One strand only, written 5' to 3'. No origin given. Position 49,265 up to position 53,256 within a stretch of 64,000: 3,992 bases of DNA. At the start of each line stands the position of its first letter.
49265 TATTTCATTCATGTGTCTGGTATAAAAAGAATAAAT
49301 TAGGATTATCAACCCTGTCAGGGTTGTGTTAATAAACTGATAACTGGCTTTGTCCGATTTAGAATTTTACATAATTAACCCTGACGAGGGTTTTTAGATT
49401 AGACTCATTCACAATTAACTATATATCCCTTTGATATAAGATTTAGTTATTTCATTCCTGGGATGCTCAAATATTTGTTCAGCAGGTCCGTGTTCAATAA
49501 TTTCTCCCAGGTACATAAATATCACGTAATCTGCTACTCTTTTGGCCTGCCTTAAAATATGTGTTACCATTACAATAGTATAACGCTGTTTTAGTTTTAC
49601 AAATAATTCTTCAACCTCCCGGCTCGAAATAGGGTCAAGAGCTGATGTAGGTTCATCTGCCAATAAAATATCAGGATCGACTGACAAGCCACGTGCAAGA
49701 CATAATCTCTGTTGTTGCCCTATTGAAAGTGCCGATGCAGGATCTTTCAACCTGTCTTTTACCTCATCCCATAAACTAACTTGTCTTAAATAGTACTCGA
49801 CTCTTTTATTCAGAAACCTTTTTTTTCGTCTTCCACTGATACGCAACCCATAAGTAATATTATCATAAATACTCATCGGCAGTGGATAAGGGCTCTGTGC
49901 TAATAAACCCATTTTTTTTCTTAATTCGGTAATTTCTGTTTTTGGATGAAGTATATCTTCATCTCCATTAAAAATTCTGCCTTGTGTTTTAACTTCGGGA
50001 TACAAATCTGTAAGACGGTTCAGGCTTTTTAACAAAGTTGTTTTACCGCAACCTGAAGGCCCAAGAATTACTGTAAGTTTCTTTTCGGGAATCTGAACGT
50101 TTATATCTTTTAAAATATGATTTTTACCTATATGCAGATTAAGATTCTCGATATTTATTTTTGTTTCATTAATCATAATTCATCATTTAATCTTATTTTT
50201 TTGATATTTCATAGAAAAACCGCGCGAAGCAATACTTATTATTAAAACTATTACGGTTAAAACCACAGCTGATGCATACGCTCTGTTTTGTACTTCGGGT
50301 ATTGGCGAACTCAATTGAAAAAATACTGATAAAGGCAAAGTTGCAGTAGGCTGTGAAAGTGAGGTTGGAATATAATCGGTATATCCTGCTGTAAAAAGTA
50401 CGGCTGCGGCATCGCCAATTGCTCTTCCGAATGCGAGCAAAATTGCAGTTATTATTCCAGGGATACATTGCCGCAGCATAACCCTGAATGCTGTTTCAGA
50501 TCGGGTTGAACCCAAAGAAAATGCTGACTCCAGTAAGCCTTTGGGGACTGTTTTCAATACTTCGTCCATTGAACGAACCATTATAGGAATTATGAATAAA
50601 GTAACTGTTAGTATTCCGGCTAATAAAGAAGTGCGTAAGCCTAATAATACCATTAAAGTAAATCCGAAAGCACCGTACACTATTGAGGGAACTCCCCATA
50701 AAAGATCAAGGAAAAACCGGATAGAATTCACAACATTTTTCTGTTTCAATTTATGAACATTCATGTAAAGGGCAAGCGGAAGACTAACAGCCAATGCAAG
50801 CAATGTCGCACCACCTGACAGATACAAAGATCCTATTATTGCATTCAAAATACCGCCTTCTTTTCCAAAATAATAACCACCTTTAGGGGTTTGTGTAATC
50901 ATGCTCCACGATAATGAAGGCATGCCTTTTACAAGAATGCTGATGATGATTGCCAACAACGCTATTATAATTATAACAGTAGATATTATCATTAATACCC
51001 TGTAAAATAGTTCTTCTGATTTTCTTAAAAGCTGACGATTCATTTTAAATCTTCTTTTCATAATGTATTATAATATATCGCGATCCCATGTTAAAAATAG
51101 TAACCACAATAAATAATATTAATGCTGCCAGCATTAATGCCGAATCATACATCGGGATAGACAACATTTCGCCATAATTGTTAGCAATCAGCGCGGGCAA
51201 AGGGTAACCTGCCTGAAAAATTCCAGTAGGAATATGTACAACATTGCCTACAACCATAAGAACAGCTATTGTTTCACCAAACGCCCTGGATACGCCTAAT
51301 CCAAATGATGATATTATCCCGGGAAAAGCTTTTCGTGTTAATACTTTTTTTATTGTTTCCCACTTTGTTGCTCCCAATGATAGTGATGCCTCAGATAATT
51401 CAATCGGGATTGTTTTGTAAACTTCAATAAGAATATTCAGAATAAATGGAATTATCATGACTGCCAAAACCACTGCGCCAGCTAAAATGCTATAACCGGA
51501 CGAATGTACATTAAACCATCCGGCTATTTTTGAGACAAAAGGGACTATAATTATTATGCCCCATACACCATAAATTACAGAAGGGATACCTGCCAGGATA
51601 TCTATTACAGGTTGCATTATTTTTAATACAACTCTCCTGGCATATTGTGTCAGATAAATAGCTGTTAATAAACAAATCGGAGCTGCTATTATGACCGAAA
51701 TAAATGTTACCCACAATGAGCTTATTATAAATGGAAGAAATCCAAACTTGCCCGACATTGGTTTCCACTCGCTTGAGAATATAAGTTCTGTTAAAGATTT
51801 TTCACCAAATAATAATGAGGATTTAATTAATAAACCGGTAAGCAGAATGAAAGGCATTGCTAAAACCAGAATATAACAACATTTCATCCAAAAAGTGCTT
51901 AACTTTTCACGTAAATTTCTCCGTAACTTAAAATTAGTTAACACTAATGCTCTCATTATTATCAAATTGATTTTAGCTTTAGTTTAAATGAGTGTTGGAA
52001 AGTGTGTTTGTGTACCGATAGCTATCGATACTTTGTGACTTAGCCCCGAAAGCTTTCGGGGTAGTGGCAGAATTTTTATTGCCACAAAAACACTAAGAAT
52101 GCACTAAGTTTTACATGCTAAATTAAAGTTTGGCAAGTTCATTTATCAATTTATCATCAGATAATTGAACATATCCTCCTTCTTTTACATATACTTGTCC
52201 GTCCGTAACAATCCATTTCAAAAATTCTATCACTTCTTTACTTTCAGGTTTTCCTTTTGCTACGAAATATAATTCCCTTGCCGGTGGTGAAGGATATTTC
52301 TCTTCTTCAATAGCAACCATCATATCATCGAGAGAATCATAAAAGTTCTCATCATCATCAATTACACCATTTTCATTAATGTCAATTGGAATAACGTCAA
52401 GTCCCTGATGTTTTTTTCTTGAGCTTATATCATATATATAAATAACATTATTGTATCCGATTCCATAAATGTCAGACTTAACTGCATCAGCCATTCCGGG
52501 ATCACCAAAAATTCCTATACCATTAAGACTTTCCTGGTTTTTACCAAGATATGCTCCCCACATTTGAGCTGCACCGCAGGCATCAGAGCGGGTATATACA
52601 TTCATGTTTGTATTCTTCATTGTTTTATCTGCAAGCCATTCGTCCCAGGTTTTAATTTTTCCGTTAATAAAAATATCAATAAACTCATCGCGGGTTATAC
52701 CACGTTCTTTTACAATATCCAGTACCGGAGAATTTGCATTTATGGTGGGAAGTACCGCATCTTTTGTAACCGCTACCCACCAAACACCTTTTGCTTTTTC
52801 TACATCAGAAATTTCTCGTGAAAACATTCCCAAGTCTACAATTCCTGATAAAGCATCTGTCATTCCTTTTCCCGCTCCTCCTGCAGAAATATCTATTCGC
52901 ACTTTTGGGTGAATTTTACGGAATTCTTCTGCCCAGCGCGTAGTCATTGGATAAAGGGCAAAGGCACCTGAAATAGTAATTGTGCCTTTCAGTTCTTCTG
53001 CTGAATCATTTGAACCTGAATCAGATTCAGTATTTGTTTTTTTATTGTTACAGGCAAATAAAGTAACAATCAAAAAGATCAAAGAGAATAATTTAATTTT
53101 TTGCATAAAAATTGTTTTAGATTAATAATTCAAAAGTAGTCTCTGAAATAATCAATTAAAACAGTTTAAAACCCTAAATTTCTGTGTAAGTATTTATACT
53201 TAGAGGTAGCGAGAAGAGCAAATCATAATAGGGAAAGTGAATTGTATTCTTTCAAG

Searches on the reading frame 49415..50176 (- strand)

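Call 33: search_protein_families(library=pfam, proteins=[window:49415-50176:-], max_evalue=0.000001)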
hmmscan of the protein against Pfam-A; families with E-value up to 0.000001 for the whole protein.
window:49415-50176:- (253 aa): 2 families
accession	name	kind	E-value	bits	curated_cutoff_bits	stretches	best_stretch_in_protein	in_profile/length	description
PF00005.33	ABC_tran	-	1.1e-28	101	25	1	22-178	1-137/137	ABC transporter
PF13304.12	AAA_21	-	1e-11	45.9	27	0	73-206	174-298/304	AAA domain, putative AbiEii toxin, Type IV TA system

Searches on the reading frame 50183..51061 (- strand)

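Call 33: search_protein_families(library=pfam, proteins=[window:50183-51061:-], max_evalue=0.000001)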
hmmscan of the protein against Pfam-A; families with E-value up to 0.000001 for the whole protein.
window:50183-51061:- (292 aa): 1 family
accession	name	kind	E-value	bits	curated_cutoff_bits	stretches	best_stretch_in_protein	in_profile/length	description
PF00528.27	BPD_transp_1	-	1.3e-17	64.6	26.4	1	94-277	2-171/184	Binding-protein-dependent transport system inner membrane component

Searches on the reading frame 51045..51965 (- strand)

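Call 33: search_protein_families(library=pfam, proteins=[window:51045-51965:-], max_evalue=0.000001)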
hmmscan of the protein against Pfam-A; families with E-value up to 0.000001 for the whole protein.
window:51045-51965:- (306 aa): 1 family
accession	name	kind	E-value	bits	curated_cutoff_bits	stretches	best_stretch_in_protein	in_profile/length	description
PF00528.27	BPD_transp_1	-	3.7e-18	66.3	26.4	1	101-293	4-172/184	Binding-protein-dependent transport system inner membrane component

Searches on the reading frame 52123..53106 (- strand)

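Call 33: search_protein_families(library=pfam, proteins=[window:52123-53106:-], max_evalue=0.000001)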
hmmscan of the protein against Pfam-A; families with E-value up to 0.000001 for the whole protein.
window:52123-53106:- (327 aa): 1 family
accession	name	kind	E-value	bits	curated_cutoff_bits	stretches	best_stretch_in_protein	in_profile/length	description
PF12849.12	PBP_like_2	-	2.2e-27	96.9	27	1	38-302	7-266/267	PBP superfamily domain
